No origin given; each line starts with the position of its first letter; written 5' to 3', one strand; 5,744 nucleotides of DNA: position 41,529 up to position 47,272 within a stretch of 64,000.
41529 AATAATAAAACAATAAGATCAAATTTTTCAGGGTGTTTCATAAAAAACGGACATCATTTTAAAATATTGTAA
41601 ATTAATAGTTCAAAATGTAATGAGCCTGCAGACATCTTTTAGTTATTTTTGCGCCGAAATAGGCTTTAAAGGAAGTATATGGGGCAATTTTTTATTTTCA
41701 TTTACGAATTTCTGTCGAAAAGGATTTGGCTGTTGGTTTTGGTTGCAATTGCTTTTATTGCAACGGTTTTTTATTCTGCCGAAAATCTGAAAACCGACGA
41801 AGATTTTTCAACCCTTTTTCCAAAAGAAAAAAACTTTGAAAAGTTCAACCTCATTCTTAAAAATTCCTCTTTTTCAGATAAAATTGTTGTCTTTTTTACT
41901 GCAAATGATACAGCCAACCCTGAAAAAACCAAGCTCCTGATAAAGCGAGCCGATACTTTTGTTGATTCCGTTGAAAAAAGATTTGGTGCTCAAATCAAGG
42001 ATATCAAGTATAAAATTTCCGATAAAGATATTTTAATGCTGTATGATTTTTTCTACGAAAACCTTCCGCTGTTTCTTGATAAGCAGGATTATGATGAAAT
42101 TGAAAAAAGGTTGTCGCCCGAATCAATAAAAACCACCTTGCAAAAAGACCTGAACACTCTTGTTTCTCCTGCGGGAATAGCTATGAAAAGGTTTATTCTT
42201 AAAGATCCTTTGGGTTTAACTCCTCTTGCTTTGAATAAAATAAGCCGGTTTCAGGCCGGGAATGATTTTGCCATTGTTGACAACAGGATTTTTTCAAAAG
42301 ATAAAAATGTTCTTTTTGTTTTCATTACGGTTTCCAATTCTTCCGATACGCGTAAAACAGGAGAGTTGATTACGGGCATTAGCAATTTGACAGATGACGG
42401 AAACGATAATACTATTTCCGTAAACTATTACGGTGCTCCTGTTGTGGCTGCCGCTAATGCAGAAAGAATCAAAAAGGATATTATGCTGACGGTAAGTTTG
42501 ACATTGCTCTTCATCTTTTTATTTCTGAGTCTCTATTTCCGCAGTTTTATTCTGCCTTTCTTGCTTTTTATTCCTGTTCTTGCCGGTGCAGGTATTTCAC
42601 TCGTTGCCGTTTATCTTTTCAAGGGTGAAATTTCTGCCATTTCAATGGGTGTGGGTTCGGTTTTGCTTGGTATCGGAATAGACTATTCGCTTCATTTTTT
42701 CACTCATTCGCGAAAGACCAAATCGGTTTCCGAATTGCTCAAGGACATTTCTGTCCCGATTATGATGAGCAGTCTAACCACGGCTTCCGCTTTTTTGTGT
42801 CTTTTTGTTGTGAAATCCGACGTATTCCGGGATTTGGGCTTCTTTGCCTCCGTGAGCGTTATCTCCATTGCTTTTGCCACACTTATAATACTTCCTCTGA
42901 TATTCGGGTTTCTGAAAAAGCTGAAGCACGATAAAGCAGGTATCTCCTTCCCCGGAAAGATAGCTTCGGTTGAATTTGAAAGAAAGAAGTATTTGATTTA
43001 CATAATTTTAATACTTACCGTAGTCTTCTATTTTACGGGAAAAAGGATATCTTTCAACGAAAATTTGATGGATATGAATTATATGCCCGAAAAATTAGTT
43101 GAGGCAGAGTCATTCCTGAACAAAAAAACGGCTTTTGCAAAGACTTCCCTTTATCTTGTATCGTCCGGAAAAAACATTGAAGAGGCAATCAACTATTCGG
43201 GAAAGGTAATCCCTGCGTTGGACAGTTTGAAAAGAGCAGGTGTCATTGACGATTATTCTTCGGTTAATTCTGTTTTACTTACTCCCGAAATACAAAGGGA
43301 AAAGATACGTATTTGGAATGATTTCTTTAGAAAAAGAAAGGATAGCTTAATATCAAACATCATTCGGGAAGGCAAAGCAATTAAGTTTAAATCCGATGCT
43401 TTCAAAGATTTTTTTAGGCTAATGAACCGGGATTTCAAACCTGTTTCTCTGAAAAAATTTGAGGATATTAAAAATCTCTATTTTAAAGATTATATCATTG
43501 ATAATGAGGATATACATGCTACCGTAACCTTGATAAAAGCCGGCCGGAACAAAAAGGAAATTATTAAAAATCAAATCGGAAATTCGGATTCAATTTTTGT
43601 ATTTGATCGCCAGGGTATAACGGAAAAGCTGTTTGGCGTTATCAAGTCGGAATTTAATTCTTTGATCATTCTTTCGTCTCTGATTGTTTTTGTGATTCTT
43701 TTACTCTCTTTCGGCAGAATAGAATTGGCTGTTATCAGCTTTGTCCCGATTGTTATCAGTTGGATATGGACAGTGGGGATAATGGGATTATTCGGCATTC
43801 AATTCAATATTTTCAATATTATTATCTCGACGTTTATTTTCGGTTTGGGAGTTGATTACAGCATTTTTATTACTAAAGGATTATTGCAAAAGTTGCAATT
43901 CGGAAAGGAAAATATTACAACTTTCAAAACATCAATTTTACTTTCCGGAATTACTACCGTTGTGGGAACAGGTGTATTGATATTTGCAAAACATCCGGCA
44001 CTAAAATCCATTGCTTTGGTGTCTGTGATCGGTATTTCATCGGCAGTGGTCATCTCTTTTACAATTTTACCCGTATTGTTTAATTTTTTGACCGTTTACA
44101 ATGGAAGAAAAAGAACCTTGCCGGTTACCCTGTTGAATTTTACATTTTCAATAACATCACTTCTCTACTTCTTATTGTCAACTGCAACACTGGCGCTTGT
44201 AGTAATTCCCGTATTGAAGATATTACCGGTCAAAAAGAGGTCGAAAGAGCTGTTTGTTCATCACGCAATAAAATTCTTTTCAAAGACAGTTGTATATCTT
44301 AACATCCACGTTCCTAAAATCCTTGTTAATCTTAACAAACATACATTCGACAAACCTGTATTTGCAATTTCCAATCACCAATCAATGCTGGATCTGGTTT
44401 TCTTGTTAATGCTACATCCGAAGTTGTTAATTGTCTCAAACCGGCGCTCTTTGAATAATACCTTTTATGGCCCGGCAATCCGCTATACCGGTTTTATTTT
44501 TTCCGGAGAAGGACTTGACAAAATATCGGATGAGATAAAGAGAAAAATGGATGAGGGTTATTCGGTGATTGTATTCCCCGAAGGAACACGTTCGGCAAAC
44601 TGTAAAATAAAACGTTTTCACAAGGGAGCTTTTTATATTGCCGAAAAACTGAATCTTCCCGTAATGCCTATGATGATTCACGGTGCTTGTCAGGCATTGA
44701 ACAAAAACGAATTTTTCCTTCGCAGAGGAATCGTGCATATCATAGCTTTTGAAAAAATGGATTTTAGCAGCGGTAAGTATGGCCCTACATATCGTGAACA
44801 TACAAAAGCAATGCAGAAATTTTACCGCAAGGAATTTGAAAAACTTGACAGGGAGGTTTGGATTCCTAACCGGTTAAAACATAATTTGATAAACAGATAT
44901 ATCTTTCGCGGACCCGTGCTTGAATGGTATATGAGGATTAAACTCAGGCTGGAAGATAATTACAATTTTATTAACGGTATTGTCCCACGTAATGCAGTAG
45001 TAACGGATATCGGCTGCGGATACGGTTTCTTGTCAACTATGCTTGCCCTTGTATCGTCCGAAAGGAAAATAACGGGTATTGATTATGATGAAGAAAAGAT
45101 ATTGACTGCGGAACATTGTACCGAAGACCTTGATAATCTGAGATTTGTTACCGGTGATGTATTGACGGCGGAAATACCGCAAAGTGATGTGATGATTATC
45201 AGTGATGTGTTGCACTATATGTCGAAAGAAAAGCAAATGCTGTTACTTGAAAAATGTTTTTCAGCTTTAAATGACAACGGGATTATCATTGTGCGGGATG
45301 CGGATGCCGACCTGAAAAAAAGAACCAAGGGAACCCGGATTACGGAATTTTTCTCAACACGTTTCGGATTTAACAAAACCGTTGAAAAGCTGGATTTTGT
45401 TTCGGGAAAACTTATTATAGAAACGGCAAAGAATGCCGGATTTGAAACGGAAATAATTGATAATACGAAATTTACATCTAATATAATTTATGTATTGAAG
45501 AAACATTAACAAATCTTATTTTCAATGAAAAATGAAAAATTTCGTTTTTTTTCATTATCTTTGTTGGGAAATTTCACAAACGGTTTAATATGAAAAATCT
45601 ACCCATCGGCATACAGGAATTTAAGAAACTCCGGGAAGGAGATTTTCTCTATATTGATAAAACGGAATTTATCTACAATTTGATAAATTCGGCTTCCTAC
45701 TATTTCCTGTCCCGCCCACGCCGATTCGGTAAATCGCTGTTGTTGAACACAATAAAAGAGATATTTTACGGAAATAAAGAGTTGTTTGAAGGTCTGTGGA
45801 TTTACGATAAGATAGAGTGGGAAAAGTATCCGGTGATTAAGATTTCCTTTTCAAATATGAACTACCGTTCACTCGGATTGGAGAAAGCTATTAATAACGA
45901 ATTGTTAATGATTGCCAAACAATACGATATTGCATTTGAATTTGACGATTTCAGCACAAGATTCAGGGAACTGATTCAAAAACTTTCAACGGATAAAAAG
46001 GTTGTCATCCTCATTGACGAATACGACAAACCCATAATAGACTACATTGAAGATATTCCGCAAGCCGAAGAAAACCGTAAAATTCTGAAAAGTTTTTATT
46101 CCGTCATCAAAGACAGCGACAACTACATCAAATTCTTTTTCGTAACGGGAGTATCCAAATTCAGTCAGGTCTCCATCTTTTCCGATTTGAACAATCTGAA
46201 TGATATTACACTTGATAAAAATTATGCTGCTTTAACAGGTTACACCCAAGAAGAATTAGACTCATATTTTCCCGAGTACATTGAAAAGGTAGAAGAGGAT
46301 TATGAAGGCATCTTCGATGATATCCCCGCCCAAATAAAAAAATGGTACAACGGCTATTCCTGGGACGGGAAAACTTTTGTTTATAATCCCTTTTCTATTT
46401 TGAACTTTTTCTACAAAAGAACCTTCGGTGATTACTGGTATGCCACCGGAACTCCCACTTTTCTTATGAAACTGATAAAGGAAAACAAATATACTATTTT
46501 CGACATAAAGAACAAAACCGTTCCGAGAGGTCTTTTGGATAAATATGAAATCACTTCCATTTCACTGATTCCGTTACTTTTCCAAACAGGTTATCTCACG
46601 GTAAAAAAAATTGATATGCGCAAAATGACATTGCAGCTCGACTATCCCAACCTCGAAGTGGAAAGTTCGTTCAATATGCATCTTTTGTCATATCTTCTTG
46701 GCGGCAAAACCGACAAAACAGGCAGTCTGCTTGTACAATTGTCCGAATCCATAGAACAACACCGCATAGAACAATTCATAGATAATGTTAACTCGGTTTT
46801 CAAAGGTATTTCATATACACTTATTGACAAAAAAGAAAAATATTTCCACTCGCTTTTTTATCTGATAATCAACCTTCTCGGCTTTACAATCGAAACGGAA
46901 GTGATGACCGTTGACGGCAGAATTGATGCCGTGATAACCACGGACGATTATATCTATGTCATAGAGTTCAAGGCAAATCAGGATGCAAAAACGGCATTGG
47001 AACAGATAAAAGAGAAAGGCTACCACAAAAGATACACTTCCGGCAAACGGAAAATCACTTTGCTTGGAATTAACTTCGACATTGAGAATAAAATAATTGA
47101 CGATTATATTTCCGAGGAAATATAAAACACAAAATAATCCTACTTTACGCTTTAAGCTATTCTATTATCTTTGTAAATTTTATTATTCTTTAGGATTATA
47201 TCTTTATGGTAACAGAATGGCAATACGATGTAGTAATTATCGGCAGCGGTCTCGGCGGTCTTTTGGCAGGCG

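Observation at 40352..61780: Aryl-polyene / flexirubin-type biosynthetic cluster without dialkylresorcinol (DarA/DarB) genes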

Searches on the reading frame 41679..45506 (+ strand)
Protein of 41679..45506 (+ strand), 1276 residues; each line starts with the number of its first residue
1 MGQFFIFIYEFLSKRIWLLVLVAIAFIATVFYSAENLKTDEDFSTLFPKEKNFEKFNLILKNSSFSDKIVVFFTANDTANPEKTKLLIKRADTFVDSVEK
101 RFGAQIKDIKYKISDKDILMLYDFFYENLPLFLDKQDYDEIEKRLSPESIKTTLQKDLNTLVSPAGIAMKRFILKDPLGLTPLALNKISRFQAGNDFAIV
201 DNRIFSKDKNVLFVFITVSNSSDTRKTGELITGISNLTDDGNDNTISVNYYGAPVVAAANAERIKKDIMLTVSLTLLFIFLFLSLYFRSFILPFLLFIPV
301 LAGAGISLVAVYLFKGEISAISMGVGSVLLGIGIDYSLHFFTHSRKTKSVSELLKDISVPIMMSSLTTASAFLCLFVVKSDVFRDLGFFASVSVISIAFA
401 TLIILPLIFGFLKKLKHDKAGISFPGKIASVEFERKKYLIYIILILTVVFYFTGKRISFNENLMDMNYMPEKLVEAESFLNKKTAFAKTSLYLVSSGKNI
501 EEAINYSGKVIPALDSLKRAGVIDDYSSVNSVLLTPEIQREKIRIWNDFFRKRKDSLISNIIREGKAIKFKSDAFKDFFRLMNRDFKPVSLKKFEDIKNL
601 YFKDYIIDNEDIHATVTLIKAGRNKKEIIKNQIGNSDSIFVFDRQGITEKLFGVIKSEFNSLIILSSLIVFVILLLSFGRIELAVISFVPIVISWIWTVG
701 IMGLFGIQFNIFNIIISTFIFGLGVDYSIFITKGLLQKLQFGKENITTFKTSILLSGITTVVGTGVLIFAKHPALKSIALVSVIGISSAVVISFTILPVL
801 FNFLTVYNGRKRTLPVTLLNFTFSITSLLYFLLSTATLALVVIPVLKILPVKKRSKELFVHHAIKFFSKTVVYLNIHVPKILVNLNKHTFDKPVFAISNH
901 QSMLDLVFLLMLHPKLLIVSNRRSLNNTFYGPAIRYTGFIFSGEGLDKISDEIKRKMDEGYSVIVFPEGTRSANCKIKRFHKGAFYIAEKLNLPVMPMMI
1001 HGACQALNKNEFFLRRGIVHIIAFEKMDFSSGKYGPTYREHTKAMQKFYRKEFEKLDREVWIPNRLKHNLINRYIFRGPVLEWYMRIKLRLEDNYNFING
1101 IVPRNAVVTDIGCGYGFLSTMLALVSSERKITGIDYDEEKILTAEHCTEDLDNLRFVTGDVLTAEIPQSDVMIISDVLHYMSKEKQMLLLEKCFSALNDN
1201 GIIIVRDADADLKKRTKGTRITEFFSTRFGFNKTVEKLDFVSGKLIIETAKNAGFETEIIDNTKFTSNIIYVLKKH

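Call 3: search_protein_families(library=pfam, proteins=[window:41679-45506:+], max_evalue=0.01)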
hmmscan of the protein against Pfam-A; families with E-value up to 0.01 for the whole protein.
window:41679-45506:+ (1276 aa): 12 families
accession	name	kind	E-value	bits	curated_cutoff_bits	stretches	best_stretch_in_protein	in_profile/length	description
PF03176.21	MMPL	-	9.8e-26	90.9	20.5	2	200-410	76-300/333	MMPL family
PF01553.26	Acyltransferase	-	9.5e-20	71.2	23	1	891-1000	13-131/132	Acyltransferase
PF13847.12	Methyltransf_31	-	1.7e-14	54.2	27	1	1105-1214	4-120/145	Methyltransferase domain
PF13649.12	Methyltransf_25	-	4.6e-11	43.7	27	1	1108-1201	1-97/97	Methyltransferase domain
PF08242.18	Methyltransf_12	-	1.3e-10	42.3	30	1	1110-1203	2-98/98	Methyltransferase domain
PF00891.24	Methyltransf_2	-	3.7e-09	36.7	22.3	1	1107-1209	65-168/210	O-methyltransferase domain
PF08241.18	Methyltransf_11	-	1.8e-08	35.3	21.2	1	1110-1205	2-95/95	Methyltransferase domain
PF13489.12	Methyltransf_23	-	9.9e-07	29.1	27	1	1090-1256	8-160/164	Methyltransferase domain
PF05175.20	MTS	-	4.8e-06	26.8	23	1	1106-1202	33-135/170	Methyltransferase small domain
PF05401.17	NodS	-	0.00024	21.4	24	1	1106-1205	45-144/201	Nodulation protein S (NodS)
PF13679.12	Methyltransf_32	-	0.0022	18.4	27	1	1105-1159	26-87/143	Methyltransferase domain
PF01739.24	CheR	-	0.0031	17.4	27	0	1153-1209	119-177/195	CheR methyltransferase, SAM binding domain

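Call 6: search_protein_families(library=ncbifam, proteins=[window:41679-45506:+], max_evalue=0.001)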
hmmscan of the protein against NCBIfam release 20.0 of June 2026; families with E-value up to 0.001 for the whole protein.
window:41679-45506:+ (1276 aa): 22 families
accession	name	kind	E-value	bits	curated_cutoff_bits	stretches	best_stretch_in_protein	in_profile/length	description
TIGR00921.1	2A067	subfamily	2.4e-32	111.9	351.9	2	655-801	579-731/733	hydrophobe/amphiphile efflux-3 (HAE3) family transporter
TIGR03480.1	HpnN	hypoth_equivalog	3.4e-30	104.8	751.85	2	659-801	714-856/862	hopanoid biosynthesis associated RND transporter like protein HpnN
TIGR00833.1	actII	subfamily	5.5e-28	97.7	874.7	2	202-488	108-411/910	MMPL family RND transporter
TIGR00530.1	AGP_acyltrn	subfamily_domain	1.3e-18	67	102.95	1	889-1000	11-129/130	1-acylglycerol-3-phosphate O-acyltransferase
NF045600.2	BstA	equivalog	4.6e-17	61.2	1400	2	163-446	169-473/903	sterol transporter cytoplasmic membrane protein BstA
NF006386.0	PRK08633.1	equivalog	1.5e-08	32.9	1221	1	889-1003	438-554/1147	acyl-[ACP]--phospholipid O-acyltransferase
TIGR01983.1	UbiG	equivalog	2.8e-08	33.3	102.95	1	1105-1210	50-156/228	bifunctional 2-polyprenyl-6-hydroxyphenol methylase/3-demethylubiquinol 3-O-methyltransferase UbiG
NF043040.1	corrin_prot_MT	hypoth_equivalog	3.5e-08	33.1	180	1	1101-1207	38-149/216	corrinoid protein-associated methyltransferase CpaM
NF052374.1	HopndTporHpnN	equivalog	1.3e-07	30.1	1100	1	657-800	712-853/858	hopanoid transporter HpnN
TIGR00740.1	TIGR00740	equivalog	1.7e-07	31.2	193.3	1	1100-1206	49-160/239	carboxy-S-adenosyl-L-methionine synthase CmoA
NF002463.0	PRK01683.1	equivalog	1.2e-06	28.4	297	1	1106-1209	33-132/258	trans-aconitate 2-methyltransferase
NF011593.0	PRK15018.1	equivalog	1.5e-06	28.1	501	1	896-1060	69-236/245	1-acylglycerol-3-phosphate O-acyltransferase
TIGR02072.1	BioC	equivalog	2e-06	27.8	184.95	1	1105-1205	35-132/244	malonyl-ACP O-methyltransferase BioC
NF000499.2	Erm23S_rRNA_broad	equivalog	4.1e-06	26.4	212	1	1105-1180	24-97/244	23S ribosomal RNA methyltransferase Erm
TIGR02021.1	BchM-ChlM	equivalog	4.2e-06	26.3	158.9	1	1107-1200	57-150/218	magnesium protoporphyrin IX methyltransferase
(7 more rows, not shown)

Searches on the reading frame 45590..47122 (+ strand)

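Call 3: search_protein_families(library=pfam, proteins=[window:45590-47122:+], max_evalue=0.01)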
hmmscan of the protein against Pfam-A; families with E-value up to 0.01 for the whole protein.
window:45590-47122:+ (511 aa): 3 families
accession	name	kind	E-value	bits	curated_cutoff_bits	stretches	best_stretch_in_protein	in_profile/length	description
PF09820.16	AAA-ATPase_like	-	8.9e-61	205.6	26.1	1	5-197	1-201/201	Predicted AAA-ATPase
PF08011.17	PDDEXK_9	-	6.8e-21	74.7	25.5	1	414-504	1-103/105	PD-(D/E)XK nuclease superfamily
PF00004.35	AAA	-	0.0083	17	21.2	0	118-184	39-104/131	ATPase family associated with various cellular activities (AAA)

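Call 6: search_protein_families(library=ncbifam, proteins=[window:45590-47122:+], max_evalue=0.001)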
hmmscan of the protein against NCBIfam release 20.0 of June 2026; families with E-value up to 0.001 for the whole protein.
window:45590-47122:+ (511 aa): 0 families
